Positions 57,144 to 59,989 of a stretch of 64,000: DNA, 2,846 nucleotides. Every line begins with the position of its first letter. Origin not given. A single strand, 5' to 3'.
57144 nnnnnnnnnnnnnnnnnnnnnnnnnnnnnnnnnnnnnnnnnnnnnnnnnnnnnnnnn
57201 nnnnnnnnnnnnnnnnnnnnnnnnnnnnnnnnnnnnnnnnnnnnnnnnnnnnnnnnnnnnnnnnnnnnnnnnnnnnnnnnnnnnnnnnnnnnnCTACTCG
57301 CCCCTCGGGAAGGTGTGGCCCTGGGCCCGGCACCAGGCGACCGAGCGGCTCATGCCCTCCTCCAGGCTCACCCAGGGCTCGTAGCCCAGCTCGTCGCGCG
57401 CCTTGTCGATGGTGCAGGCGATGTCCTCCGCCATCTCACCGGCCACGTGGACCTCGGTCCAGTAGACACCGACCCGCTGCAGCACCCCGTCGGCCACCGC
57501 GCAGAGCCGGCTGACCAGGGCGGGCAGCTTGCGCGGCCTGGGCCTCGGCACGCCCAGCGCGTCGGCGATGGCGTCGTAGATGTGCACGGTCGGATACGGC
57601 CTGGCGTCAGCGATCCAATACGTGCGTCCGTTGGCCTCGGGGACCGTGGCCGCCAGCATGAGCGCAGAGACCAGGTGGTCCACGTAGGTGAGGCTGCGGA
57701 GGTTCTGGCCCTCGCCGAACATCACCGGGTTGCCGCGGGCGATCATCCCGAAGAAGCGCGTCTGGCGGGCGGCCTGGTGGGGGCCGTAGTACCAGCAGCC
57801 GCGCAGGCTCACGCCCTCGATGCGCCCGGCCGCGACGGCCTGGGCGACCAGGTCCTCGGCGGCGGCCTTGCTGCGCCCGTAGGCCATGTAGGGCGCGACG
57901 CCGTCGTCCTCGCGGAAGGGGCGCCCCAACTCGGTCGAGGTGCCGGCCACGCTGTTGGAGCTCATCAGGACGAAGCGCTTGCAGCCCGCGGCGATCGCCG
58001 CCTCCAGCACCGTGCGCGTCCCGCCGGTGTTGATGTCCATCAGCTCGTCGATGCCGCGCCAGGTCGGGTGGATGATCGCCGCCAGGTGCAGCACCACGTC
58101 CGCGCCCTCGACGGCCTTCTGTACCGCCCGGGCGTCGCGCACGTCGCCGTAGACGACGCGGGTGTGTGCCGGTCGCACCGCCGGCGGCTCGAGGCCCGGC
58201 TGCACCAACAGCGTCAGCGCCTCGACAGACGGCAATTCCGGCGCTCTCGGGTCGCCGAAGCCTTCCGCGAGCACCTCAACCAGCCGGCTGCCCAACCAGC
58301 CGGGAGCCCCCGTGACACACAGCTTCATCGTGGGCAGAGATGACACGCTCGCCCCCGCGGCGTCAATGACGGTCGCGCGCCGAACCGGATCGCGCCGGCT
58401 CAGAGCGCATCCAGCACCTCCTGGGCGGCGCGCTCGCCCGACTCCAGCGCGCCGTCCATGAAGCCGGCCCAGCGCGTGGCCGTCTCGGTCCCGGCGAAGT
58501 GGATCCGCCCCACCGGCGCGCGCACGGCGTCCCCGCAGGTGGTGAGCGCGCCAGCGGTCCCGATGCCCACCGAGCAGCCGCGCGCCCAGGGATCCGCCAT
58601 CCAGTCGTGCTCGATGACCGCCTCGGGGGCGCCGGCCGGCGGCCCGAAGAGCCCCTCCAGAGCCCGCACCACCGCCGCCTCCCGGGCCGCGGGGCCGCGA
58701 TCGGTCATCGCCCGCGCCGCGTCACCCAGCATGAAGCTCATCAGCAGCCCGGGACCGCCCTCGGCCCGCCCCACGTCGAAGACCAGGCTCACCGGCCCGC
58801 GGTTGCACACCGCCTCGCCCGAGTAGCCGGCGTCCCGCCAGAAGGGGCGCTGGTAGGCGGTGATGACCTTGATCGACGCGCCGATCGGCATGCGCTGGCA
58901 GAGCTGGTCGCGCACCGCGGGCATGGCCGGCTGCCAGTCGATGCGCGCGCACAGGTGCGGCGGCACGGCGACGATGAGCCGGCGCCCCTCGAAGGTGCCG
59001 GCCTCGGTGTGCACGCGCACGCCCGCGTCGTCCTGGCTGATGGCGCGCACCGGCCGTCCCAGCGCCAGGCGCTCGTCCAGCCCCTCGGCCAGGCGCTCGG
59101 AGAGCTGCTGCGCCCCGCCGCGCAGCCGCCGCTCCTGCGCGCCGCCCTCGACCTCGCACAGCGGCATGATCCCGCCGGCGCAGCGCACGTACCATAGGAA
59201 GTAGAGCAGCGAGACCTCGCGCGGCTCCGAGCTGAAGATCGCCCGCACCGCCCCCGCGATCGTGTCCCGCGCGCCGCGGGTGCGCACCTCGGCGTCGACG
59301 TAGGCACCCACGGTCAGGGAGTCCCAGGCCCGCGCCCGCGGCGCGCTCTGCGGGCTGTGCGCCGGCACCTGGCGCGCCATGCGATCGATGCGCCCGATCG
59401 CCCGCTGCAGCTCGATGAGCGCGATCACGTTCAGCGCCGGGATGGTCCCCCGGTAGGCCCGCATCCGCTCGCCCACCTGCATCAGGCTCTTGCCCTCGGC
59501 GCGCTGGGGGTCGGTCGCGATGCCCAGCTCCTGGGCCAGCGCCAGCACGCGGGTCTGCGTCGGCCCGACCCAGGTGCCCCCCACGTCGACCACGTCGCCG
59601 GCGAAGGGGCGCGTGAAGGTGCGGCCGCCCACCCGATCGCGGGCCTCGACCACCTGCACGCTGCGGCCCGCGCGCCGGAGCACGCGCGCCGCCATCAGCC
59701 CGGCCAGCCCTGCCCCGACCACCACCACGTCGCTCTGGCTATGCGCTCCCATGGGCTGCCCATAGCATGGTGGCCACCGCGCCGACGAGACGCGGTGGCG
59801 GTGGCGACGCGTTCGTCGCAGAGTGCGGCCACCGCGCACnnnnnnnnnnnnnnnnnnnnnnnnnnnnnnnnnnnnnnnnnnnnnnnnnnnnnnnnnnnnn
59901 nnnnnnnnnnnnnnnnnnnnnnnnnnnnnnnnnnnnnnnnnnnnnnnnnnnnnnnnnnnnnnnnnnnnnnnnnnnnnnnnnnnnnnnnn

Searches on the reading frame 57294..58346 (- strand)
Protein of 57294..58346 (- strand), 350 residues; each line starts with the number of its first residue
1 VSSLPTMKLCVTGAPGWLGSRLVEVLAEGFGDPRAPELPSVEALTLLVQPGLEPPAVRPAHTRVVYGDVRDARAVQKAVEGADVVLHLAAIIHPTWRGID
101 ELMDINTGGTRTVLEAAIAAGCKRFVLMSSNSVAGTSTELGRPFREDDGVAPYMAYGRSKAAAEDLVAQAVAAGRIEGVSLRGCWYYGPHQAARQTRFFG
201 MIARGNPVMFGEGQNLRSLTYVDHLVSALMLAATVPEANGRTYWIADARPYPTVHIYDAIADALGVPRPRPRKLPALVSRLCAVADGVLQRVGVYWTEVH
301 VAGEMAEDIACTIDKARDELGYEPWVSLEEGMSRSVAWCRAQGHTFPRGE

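Call 4: search_protein_families(library=pfam, proteins=[window:57294-58346:-])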
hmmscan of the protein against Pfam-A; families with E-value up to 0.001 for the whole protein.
window:57294-58346:- (350 aa): 7 families
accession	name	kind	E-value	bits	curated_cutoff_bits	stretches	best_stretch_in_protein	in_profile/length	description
PF01370.27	Epimerase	-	1.4e-35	123.3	20.9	1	10-245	2-239/240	NAD dependent epimerase/dehydratase family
PF01073.25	3Beta_HSD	-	7.4e-29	101.1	22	1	11-275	2-279/280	3-beta hydroxysteroid dehydrogenase/isomerase family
PF16363.11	GDP_Man_Dehyd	-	1.3e-21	77.8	27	1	11-333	2-330/332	GDP-mannose 4,6 dehydratase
PF13460.12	NAD_binding_10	-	2.4e-12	47.6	27.2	1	56-168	34-132/184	NAD(P)H-binding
PF07993.18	NAD_binding_4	-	9.8e-12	45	20.1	1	73-177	80-198/258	Male sterility protein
PF04321.23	RmlD_sub_bind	-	6.8e-11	42.2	27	1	7-266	1-233/287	RmlD substrate binding domain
PF02719.21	Polysacc_synt_2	-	1.3e-09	38.1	20.2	1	10-133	2-131/293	Polysaccharide biosynthesis protein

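Call 5: search_protein_families(library=ncbifam, proteins=[window:57294-58346:-])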
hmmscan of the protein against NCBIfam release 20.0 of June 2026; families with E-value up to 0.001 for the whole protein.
window:57294-58346:- (350 aa): 24 families
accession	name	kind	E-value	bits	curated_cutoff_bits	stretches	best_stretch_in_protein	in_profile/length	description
NF042422.1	oxyalk_red_OleD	equivalog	7.2e-26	91.3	580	1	7-338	1-327/329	2-alkyl-3-oxoalkanoate reductase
NF042423.1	oxyalk_red_Shew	equivalog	5.9e-23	81.4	580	1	56-334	45-330/331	2-alkyl-3-oxoalkanoate reductase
TIGR01181.1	dTDP_gluc_dehyt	equivalog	1.4e-22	80.2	365.1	1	9-341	2-313/321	dTDP-glucose 4,6-dehydratase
TIGR04180.1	EDH_00030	hypoth_equivalog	2.6e-22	79.2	475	1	10-258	2-250/297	NAD-dependent 4,6-dehydratase LegB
TIGR03466.1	HpnA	hypoth_equivalog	7.9e-22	77.6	367.65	1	8-344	2-326/327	hopanoid-associated sugar epimerase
NF043036.1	ErythonDh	equivalog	1.3e-19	70.5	325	1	7-182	1-175/321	D-erythronate dehydrogenase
NF058621.1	DiazavRedAvaA7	equivalog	4e-16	59.5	400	1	7-327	1-295/304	3-diazoavenalumate denitrifying reductase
NF052578.1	StrlDmthSdmBMthl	equivalog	4.1e-16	59.6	600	1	8-342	2-325/328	sterol demethylase protein SdmB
NF005539.0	PRK07201.1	equivalog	4.2e-12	45.6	549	2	7-170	1-164/657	SDR family oxidoreductase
TIGR01179.1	galE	equivalog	9.3e-12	44.4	262.3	1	9-187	2-174/332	UDP-glucose 4-epimerase GalE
TIGR02622.1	CDP_4_6_dhtase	equivalog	2.4e-11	43.4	278.45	1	63-170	57-167/352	CDP-glucose 4,6-dehydratase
TIGR01746.1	Thioester-redct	subfamily_domain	5e-11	42.4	213.35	1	74-174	81-184/371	thioester reductase domain-containing protein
NF041293.1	G6PDh_Azf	equivalog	5.7e-11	42.3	400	1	60-138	46-124/252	NAD-dependent glucose-6-phosphate dehydrogenase Azf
NF007582.0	PRK10217.1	equivalog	4.6e-10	39.1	698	1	9-341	4-333/355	dTDP-glucose 4,6-dehydratase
NF004520.0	PRK05865.1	equivalog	5.6e-10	37.7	1509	1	55-187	35-129/854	sugar epimerase family protein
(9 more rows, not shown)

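Call 22: search_solved_structures(query=window:57294-58346:-, max_evalue=1e-8)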
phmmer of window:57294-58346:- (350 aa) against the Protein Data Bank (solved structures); distinct sequences matched with E-value up to 1e-8: 21.
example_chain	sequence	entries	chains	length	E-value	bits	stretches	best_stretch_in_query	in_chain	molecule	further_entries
1r6d_A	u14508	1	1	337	7e-28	101.1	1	7-231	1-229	TDP-glucose-4,6-dehydratase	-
1r66_A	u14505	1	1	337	3.8e-27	98.7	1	7-231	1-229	TDP-glucose-4,6-dehydratase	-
6kv9_A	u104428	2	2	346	4.7e-21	78.7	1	9-241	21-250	MoeE5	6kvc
8vr2_A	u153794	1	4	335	1.3e-20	77.2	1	4-255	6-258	NAD-dependent epimerase/dehydratase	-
8shh_A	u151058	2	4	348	1.3e-18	70.6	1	8-266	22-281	dTDP-glucose 4,6-dehydratase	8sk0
6wjb_A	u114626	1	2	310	7.4e-15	58.3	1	8-234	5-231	NAD-dependent epimerase/dehydratase family protein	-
4id9_A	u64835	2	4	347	1.1e-14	57.7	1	63-184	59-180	SHORT-CHAIN DEHYDROGENASE/REDUCTASE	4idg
6wj9_A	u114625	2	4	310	7.2e-14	55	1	8-234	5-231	NAD-dependent epimerase/dehydratase family protein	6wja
10ke_A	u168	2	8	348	1.2e-13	54.3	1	7-247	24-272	Capsular polysaccharide biosynthesis protein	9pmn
2hun_A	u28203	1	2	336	5.2e-13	52.2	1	6-235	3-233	336aa long hypothetical dTDP-glucose 4,6-dehydratase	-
1kep_A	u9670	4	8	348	1e-12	51.2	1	9-268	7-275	dTDP-D-glucose 4,6-dehydratase | DTDP-GLUCOSE 4,6-DEHYDRATASE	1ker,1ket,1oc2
6bwl_A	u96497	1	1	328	2.3e-12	50.1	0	62-340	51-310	Pal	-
3wj7_A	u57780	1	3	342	7.1e-11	45.2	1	10-343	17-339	Putative oxidoreductase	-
4zrm_A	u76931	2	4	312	1.3e-10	44.4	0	9-249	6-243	UDP-glucose 4-epimerase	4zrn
7ys8_A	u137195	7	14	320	7e-10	41.9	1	7-299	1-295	UDP-glucose 4-epimerase | UDP-glucose 4-epimerase along with EC 5.1.3.2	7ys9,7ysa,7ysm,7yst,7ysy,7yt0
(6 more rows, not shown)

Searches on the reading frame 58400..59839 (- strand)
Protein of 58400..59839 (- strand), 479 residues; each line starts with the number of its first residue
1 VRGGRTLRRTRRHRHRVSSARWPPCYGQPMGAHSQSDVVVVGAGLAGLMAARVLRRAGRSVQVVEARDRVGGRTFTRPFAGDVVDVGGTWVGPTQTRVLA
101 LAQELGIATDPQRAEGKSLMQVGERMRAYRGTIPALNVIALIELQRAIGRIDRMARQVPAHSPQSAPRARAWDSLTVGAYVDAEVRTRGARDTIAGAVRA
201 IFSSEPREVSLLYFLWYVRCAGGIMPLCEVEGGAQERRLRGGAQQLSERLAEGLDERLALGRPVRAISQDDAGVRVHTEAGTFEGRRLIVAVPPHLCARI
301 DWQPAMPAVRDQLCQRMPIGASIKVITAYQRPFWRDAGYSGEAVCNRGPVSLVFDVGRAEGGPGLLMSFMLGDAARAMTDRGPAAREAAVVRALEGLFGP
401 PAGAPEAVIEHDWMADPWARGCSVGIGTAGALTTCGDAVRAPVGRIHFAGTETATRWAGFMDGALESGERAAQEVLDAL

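Call 4: search_protein_families(library=pfam, proteins=[window:58400-59839:-])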
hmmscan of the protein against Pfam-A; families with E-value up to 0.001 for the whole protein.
window:58400-59839:- (479 aa): 12 families
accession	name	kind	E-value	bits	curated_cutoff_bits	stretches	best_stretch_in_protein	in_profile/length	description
PF01593.30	Amino_oxidase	-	2.3e-72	245.1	19.8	1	45-476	1-443/443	Flavin containing amine oxidoreductase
PF13450.12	NAD_binding_8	-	8.6e-15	55.2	21.9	1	40-105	1-68/68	NAD(P)-binding Rossmann-like domain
PF01266.30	DAO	-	9.1e-08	32.4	27.9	1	37-73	1-38/353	FAD dependent oxidoreductase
PF00890.30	FAD_binding_2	-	1.7e-07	31.2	20.4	1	37-75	1-39/414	FAD binding domain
PF12831.13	FAD_oxidored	-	4.6e-07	29.9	27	1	37-74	1-38/416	FAD dependent oxidoreductase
PF00070.33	Pyr_redox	-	6.8e-07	30.2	22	1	38-77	2-40/82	Pyridine nucleotide-disulphide oxidoreductase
PF07992.20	Pyr_redox_2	-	9.2e-07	29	26.1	1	36-79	143-185/291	Pyridine nucleotide-disulphide oxidoreductase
PF03486.20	HI0933_like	-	9.4e-07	28.9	50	1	37-71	2-36/244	HI0933-like protein Rossmann domain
PF01494.25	FAD_binding_3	-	2.3e-06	27.5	22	1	36-68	2-34/349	FAD binding domain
PF01946.23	Thi4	-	3.4e-05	23.6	26.2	1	32-73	14-56/235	Thi4 family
PF01262.27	AlaDh_PNT_C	-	0.0005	20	23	1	35-69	28-62/214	Alanine dehydrogenase/PNT, C-terminal domain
PF13738.12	Pyr_redox_3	-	0.00098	18.9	30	0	39-67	1-30/305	Pyridine nucleotide-disulphide oxidoreductase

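Call 5: search_protein_families(library=ncbifam, proteins=[window:58400-59839:-])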
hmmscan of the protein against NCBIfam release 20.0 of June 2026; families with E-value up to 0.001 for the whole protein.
window:58400-59839:- (479 aa): 59 families (the best 25 are shown)
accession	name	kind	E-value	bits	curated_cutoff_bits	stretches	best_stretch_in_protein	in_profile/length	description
TIGR03467.1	HpnE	equivalog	2.2e-20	73.4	283.05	2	38-115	1-81/430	hydroxysqualene dehydroxylase HpnE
NF005560.0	PRK07233.1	equivalog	6.6e-15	54.9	252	1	37-321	2-279/435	hypothetical protein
NF008841.0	PRK11883.1-1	equivalog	7e-13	48.3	517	1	36-113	4-84/453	protoporphyrinogen oxidase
NF005547.0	PRK07208.1-3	equivalog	8e-11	41.3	380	1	35-156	4-123/465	hypothetical protein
TIGR02734.1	crtI_fam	subfamily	1.8e-10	40.1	238.1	1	38-91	1-54/504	phytoene desaturase family protein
TIGR00562.1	proto_IX_ox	equivalog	2.2e-09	36.4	97.85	1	35-113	2-82/470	protoporphyrinogen oxidase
NF005545.0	PRK07208.1-1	equivalog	2.5e-08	32.8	451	1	34-105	6-78/504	hypothetical protein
NF045637.1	carotdesatCrtDProt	equivalog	4.1e-08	32.2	580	1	38-89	1-52/485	1-hydroxycarotenoid 3,4-desaturase CrtD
TIGR02733.1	desat_CrtD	equivalog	1.3e-07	30.7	549.7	1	36-91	2-57/492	C-3',4' desaturase CrtD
TIGR02731.1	phytoene_desat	equivalog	1.5e-07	30.5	569.4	1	38-109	2-74/453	15-cis-phytoene desaturase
NF058655.1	CrtID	equivalog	4e-07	29.2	640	1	38-90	1-53/478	bifunctional phytoene desaturase/3,4-desaturase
NF045599.1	bili_reduct_long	exception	5e-07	28.3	750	1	32-73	378-419/641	bilirubin reductase, long form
NF005548.0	PRK07208.1-4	equivalog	7.8e-07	28.1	389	1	35-99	3-67/488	hypothetical protein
NF005313.0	PRK06847.1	subfamily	8.2e-07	28.3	372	1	36-68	5-37/375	hypothetical protein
TIGR01372.1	soxA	subfamily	1.1e-06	26.7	1164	1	33-77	166-210/996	sarcosine oxidase subunit alpha family protein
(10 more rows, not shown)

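Call 21: search_solved_structures(query=window:58400-59752:-, max_evalue=1e-10)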
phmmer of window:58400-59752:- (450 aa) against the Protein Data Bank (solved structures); distinct sequences matched with E-value up to 1e-10: 94 (the best 60 are shown).
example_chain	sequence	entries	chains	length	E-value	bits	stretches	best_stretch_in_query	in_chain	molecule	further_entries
8p84_A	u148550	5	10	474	1.3e-103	350.8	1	5-450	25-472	Monoamine oxidase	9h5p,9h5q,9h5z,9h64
2bxr_A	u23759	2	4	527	2.5e-92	313.6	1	6-450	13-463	AMINE OXIDASE [FLAVIN-CONTAINING] A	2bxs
2z5x_A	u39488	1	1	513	3.7e-92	313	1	7-450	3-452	Amine oxidase [flavin-containing] A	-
2z5y_A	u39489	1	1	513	2.4e-91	310.4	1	7-450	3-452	Amine oxidase [flavin-containing] A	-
2c73_A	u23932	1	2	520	3.2e-90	306.7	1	6-449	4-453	AMINE OXIDASE (FLAVIN-CONTAINING) B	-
2xfo_A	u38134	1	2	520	6.1e-90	305.7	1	6-449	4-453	Amine oxidase [flavin-containing] B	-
3zyx_A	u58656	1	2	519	7.1e-90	305.5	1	6-449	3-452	AMINE OXIDASE [FLAVIN-CONTAINING] B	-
1gos_A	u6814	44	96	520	8.3e-90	305.3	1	6-449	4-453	MONOAMINE OXIDASE | AMINE OXIDASE [FLAVIN-CONTAINING] B | AMINE OXIDASE (FLAVIN-CONTAINING) B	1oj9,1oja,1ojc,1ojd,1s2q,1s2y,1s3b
2xfu_A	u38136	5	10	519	9.5e-90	305.1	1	6-449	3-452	Amine oxidase [flavin-containing] B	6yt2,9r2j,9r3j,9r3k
1o5w_A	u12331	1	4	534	1e-89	305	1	6-450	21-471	Amine oxidase [flavin-containing] A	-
2bk4_A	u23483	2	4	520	1.2e-89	304.8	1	6-449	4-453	AMINE OXIDASE [FLAVIN-CONTAINING] B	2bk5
2c76_A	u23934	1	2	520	1.6e-89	304.4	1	6-449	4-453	AMINE OXIDASE (FLAVIN-CONTAINING) B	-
2c75_A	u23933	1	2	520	2.2e-89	303.9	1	6-449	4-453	AMINE OXIDASE (FLAVIN-CONTAINING) B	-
2c72_A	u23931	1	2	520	3e-89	303.5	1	6-449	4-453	AMINE OXIDASE (FLAVIN-CONTAINING) B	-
2yg7_A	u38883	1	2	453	1.3e-76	261.8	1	6-447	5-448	PUTRESCINE OXIDASE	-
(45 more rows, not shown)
